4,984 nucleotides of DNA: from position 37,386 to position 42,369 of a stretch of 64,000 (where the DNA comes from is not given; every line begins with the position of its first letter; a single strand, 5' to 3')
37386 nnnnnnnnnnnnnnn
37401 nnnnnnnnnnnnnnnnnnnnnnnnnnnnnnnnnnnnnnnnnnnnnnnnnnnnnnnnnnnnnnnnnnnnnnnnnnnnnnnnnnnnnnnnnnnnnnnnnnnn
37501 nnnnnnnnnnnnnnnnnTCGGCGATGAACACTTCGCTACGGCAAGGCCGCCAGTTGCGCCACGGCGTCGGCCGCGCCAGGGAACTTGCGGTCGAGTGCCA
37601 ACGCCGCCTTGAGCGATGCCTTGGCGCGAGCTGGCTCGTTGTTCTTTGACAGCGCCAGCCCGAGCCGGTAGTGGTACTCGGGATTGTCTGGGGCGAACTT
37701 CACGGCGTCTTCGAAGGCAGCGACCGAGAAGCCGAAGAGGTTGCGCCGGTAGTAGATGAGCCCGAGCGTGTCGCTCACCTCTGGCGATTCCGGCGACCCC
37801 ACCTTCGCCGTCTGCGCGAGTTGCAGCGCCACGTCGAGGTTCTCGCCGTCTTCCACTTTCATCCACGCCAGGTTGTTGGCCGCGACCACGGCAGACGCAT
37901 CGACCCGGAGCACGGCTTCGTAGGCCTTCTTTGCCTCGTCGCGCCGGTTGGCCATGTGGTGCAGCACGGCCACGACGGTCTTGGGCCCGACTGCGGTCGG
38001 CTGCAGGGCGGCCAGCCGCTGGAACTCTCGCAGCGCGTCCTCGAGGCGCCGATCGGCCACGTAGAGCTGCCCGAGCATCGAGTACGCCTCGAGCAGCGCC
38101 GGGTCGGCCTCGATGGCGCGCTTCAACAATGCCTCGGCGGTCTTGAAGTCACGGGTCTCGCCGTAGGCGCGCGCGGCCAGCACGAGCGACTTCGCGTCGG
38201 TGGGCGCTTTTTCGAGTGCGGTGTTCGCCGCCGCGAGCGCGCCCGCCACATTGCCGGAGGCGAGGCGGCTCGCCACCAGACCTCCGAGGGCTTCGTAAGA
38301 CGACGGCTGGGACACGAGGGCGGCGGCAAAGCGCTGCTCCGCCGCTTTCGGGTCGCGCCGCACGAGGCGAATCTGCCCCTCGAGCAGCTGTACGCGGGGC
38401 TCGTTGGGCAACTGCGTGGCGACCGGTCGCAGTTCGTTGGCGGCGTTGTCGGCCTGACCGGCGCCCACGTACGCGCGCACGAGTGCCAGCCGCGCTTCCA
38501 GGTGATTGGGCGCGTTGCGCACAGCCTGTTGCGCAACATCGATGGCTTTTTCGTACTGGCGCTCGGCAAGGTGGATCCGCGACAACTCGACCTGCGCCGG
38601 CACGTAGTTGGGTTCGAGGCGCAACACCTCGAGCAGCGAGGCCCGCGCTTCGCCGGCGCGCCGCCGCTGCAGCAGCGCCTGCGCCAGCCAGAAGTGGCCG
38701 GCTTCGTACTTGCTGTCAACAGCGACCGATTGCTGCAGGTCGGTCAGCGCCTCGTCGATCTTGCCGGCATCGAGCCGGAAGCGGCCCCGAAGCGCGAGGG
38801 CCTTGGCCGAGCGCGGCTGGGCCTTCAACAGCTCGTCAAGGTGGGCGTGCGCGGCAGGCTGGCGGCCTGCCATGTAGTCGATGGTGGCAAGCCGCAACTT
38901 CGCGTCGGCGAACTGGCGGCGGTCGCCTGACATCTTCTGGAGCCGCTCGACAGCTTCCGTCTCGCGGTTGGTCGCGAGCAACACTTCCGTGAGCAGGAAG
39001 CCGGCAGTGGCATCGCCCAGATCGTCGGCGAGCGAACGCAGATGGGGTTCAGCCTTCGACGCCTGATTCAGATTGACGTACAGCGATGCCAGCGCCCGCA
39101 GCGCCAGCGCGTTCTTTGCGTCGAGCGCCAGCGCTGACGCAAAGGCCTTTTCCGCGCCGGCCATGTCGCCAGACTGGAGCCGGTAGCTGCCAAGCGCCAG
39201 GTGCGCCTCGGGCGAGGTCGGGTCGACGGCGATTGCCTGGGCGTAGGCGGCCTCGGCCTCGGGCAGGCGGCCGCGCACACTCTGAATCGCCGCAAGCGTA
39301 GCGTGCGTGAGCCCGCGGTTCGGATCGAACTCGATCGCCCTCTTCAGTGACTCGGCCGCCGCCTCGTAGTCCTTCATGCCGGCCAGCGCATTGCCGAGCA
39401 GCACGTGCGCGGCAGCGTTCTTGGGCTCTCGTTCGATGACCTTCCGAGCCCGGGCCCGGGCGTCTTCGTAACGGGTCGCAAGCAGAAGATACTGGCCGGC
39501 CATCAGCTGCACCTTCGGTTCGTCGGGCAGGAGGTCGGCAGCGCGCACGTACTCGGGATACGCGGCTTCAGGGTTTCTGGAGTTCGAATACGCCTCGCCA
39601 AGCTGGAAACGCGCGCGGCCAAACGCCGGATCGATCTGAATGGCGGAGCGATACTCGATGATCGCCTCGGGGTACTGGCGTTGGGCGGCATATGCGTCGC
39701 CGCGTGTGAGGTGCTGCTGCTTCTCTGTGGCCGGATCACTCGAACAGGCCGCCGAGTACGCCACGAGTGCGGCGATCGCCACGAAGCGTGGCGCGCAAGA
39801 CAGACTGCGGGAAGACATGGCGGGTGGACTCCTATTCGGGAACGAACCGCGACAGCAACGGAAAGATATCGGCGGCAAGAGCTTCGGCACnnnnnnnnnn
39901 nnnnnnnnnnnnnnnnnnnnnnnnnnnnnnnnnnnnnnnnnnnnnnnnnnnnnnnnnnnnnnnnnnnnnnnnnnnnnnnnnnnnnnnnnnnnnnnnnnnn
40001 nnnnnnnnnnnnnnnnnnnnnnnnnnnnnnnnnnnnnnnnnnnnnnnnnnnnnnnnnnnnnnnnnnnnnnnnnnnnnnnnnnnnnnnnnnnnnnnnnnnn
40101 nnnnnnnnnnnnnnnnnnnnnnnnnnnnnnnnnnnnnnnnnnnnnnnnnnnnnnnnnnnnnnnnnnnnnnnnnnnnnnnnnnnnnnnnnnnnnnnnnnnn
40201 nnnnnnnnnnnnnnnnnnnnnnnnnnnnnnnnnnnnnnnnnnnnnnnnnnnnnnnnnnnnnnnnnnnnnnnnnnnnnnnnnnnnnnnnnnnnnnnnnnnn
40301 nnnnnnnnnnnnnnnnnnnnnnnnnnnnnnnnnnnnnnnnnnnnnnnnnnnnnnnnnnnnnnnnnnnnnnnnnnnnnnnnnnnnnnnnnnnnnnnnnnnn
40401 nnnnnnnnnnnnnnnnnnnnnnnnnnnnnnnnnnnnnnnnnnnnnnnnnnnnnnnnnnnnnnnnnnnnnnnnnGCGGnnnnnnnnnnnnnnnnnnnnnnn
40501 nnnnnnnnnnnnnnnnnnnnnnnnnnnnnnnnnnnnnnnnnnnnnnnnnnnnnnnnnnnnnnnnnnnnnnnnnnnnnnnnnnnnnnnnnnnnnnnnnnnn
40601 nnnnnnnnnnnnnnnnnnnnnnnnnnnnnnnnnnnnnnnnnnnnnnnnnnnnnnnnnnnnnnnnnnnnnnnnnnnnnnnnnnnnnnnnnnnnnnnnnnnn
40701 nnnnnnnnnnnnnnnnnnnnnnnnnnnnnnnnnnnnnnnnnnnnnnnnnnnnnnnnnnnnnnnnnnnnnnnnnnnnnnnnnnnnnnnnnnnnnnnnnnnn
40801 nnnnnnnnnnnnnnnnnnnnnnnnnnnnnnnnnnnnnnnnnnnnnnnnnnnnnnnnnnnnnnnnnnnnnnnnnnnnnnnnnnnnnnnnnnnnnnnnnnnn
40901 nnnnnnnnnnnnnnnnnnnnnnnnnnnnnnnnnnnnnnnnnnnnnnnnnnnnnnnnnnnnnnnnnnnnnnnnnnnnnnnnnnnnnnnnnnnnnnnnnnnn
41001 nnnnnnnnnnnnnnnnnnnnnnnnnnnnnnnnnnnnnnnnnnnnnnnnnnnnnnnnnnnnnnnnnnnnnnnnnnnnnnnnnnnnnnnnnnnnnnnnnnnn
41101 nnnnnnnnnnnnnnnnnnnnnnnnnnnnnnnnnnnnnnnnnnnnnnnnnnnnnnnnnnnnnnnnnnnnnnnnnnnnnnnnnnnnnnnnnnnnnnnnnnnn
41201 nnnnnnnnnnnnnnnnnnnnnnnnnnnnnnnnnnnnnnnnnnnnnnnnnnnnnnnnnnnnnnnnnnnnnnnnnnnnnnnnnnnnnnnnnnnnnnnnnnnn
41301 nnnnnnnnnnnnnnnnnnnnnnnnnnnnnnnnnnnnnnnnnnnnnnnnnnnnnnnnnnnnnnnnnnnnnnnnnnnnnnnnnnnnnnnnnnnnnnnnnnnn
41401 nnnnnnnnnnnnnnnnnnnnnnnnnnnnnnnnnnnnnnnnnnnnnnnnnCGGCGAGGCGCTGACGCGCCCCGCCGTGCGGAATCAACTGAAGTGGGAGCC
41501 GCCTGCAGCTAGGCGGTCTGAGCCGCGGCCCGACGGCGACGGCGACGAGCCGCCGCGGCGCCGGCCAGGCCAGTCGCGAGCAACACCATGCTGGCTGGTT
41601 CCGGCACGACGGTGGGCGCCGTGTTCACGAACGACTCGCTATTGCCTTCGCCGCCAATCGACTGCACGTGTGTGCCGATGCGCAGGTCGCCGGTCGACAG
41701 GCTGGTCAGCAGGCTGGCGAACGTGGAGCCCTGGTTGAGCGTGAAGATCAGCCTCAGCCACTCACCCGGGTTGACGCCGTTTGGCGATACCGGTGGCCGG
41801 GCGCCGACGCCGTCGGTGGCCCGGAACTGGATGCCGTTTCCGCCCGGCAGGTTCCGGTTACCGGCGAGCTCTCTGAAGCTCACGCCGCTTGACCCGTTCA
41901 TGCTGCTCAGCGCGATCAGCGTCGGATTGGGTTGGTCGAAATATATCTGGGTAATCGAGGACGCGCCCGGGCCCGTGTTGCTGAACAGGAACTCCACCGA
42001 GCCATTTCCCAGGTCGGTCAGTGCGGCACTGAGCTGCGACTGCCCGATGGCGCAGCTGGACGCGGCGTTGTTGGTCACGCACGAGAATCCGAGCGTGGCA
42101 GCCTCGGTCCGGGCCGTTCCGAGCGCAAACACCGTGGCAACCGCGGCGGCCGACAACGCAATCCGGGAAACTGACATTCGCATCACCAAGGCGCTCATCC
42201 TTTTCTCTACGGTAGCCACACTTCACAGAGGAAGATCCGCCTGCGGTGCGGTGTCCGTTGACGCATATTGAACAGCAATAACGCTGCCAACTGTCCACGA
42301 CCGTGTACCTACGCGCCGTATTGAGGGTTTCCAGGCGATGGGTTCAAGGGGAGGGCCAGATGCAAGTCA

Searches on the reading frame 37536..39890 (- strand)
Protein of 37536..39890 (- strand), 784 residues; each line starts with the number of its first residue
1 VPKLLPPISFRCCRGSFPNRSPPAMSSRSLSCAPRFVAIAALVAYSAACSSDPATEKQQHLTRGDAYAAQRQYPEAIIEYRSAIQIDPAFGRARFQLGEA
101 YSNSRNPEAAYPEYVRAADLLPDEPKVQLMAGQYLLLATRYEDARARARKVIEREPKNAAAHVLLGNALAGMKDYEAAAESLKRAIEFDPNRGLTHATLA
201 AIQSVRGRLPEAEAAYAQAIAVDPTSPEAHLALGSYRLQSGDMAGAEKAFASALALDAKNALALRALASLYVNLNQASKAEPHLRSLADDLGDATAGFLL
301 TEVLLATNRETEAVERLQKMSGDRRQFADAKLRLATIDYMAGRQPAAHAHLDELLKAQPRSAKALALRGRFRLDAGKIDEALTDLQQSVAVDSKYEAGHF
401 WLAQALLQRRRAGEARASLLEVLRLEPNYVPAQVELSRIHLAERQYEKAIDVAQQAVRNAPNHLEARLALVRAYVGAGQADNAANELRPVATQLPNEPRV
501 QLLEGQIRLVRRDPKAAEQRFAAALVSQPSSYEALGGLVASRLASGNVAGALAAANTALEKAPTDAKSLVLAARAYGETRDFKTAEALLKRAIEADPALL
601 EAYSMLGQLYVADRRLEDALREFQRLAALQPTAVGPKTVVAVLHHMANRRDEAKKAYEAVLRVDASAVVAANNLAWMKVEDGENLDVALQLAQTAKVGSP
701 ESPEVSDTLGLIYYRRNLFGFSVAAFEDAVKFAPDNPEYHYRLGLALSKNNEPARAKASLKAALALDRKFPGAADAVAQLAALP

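Call 3: search_protein_families(library=pfam, proteins=[window:37536-39890:-], max_evalue=0.1)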
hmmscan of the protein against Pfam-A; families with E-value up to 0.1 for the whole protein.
window:37536-39890:- (784 aa): 29 families (the best 25 are shown)
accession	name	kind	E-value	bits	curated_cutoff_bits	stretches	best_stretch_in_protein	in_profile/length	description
PF14559.12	TPR_19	-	3.1e-56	188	25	10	441-507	2-68/68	Tetratricopeptide repeat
PF07719.23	TPR_2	-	7.4e-55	179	27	7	159-191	1-33/34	Tetratricopeptide repeat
PF13432.12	TPR_16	-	1.6e-48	163.1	32.7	9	129-191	1-63/65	Tetratricopeptide repeat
PF13431.12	TPR_17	-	7e-43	141.8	24.4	6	725-757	1-33/34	Tetratricopeptide repeat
PF13181.12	TPR_8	-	1e-38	128.6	25.7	3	160-191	2-33/34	Tetratricopeptide repeat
PF13428.12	TPR_14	-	7.8e-36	119.3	23.5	6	432-472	3-43/44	Tetratricopeptide repeat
PF13414.12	TPR_11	-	2.1e-35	120.6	26.8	5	64-102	1-39/42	TPR repeat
PF00515.34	TPR_1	-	1.8e-34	116.6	27.8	4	159-191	1-33/34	Tetratricopeptide repeat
PF23914.1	TPR_CcmH_CycH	-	1.2e-18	67.9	42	3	149-256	40-150/158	Cytochrome c-type biogenesis protein H TPR domain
PF13424.12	TPR_12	-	7.7e-16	58.5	30.1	2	131-189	16-75/77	Tetratricopeptide repeat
PF13371.12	TPR_9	-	5.4e-14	52.4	35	2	437-507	2-72/73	Tetratricopeptide repeat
PF25062.1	ARM_TT21_N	-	7.9e-14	52.4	40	1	306-450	74-222/222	Tetratricopeptide repeat protein 21 N-terminal ARM repeat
PF12895.13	ANAPC3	-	4.9e-12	46.4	27.2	2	547-624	4-80/82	Anaphase-promoting complex, cyclosome, subunit 3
PF16918.11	PknG_TPR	-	1.9e-10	40.5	27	2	448-527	77-157/340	Protein kinase G tetratricopeptide repeat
PF25063.1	ARM_TT21_C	-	5.3e-10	40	35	1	556-624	85-153/209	Tetratricopeptide repeat protein 21 C-terminal ARM domain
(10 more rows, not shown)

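Call 4: search_protein_families(library=ncbifam, proteins=[window:37536-39890:-], max_evalue=0.1)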
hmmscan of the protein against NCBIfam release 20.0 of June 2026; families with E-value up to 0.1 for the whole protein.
window:37536-39890:- (784 aa): 35 families (the best 25 are shown)
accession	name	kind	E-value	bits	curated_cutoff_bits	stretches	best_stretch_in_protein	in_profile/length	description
TIGR02917.1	PEP_TPR_lipo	equivalog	7.5e-86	288.8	312.2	2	40-632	5-599/899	XrtA/PEP-CTERM system TPR-repeat protein PrsT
NF040959.1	MamA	equivalog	4.3e-51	173.3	200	5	44-212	24-192/204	magnetosome protein MamA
TIGR02521.1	type_IV_pilW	equivalog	2.8e-34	118.7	154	5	157-230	29-102/234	type IV pilus biogenesis/stability protein PilW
NF033762.1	social_mot_Tgl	equivalog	1.3e-28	100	225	3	572-762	40-229/252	social motility TPR repeat lipoprotein Tgl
NF033758.1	gliding_GltE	equivalog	2.6e-28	99.1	225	5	581-781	67-266/411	adventurous gliding motility TPR repeat lipoprotein GltE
NF033920.0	C39_PA2778_fam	equivalog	4e-25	88.7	150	6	129-223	160-254/255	PA2778 family cysteine peptidase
TIGR02552.1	LcrH_SycD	equivalog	1.4e-20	73.4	104.8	3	206-285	31-110/136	SycD/LcrH family type III secretion system chaperone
NF008757.0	PRK11788.1-5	equivalog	1.2e-19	70.7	363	4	402-541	186-324/388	lipopolysaccharide assembly protein LapB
NF047371.1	FlcA_CTERM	equivalog_domain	1.8e-19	69.7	300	3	556-764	337-534/646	periplasmic flagellar collar protein FlcA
TIGR00540.1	TPR_hemY_coli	hypoth_equivalog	2.6e-19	69.3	142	5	137-219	304-385/385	heme biosynthesis-associated TPR protein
TIGR02795.1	tol_pal_ybgF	equivalog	5.9e-19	68.8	90.1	1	216-290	28-105/119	tol-pal system protein YbgF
TIGR00990.1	3a0801s09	subfamily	1.1e-18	67.2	757.25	4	153-316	325-489/615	mitochondrial import receptor subunit TOM70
NF052415.1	T3SS_chap_SctY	equivalog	3.8e-17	62.7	70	6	436-523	12-102/106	type III secretion apparatus assembly chaperone SctY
NF008756.0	PRK11788.1-4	equivalog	1.8e-16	60.2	474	2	208-319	195-307/389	lipopolysaccharide assembly protein LapB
TIGR04510.1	mod_pep_cyc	subfamily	2.3e-14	52.9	400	4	99-221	475-596/814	putative peptide modification system cyclase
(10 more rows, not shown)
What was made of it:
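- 37536..42219 (-): Probable target operon: PEP-CTERM protein (41509-42219), exosortase XrtA-like (40478-41449), EpsI (39832-40473) and PrsT-like TPR lipoprotein (37536-39890). Calls 3, 4.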

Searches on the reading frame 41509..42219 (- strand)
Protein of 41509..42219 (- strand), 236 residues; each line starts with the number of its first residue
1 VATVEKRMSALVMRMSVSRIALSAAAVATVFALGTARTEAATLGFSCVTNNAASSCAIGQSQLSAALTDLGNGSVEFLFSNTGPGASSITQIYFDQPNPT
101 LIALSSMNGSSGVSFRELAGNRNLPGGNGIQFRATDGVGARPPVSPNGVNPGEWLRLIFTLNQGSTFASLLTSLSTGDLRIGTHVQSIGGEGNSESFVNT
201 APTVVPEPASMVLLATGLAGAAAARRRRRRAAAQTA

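Call 3: search_protein_families(library=pfam, proteins=[window:41509-42219:-], max_evalue=0.1)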
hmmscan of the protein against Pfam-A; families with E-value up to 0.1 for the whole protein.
window:41509-42219:- (236 aa): 2 families
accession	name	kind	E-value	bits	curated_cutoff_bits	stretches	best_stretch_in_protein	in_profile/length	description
PF07589.16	PEP-CTERM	-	1.7e-06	28.3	20.7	1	205-227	2-24/24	PEP-CTERM motif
PF09160.16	FimH_man-bind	-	0.061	13.6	25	0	152-223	46-116/145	FimH, mannose binding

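Call 4: search_protein_families(library=ncbifam, proteins=[window:41509-42219:-], max_evalue=0.1)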
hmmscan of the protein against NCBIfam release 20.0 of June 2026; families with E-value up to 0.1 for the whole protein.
window:41509-42219:- (236 aa): 15 families
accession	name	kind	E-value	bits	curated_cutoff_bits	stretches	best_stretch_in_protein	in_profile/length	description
NF033554.9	floc_PepA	equivalog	1.8e-07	31.2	80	1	188-229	225-261/261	flocculation-associated PEP-CTERM protein PepA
NF041538.1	PEP_EDSA_1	subfamily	1.8e-07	31.1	100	1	166-228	246-307/307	EDSAP-1 family PEP-CTERM protein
TIGR03370.1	VPLPA-CTERM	domain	2.9e-07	30.3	25.35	1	205-229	1-25/25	VPLPA-CTERM sorting domain-containing protein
NF033947.0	PEP-cistern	hypoth_equivalog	8.3e-07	28.9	60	1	81-227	53-195/195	cistern family PEP-CTERM protein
NF038129.1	PEP_NF038129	equivalog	8.5e-07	29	65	1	189-228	152-194/194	NF038129 family PEP-CTERM protein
TIGR02595.1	PEP_CTERM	domain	8.1e-06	26.3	16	1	205-229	1-24/24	PEP-CTERM sorting domain-containing protein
NF041927.1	Xrt_dep_XDP1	equivalog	1e-05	25.7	125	1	187-228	205-242/242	exosortase-dependent surface protein XDP1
NF038125.1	PEP_CTERM_THxN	subfamily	1.7e-05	24.5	85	1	199-228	218-246/246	THxN family PEP-CTERM protein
NF038120.1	PEP_CTERM_QFxxD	subfamily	0.00021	21.2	80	1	201-227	189-215/215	NF038120 family PEP-CTERM protein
NF038124.1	PEP_CTERM_TLD_A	exception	0.00043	19.9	100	1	204-229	210-235/235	PEP_CTERM-anchored TLD domain-containing protein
NF038126.1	PEP_CTERM_FxDxF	subfamily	0.00067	19.9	50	1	198-228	137-165/165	FxDxF family PEP-CTERM protein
NF038118.1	PEP_CTERM_CCXG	equivalog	0.0012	18.6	90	1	198-228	169-199/199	CCXG family PEP-CTERM protein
NF038119.1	PEP_CTERM_MHFG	equivalog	0.0028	18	100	1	188-229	219-260/260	MHFG family PEP-CTERM protein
TIGR04174.1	IPTL_CTERM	subfamily_domain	0.016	15.5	20.5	1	208-229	6-27/27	IPTL-CTERM sorting domain-containing protein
TIGR03901.2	MYXO-CTERM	domain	0.062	13.7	20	1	207-230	11-34/34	MYXO-CTERM sorting domain-containing protein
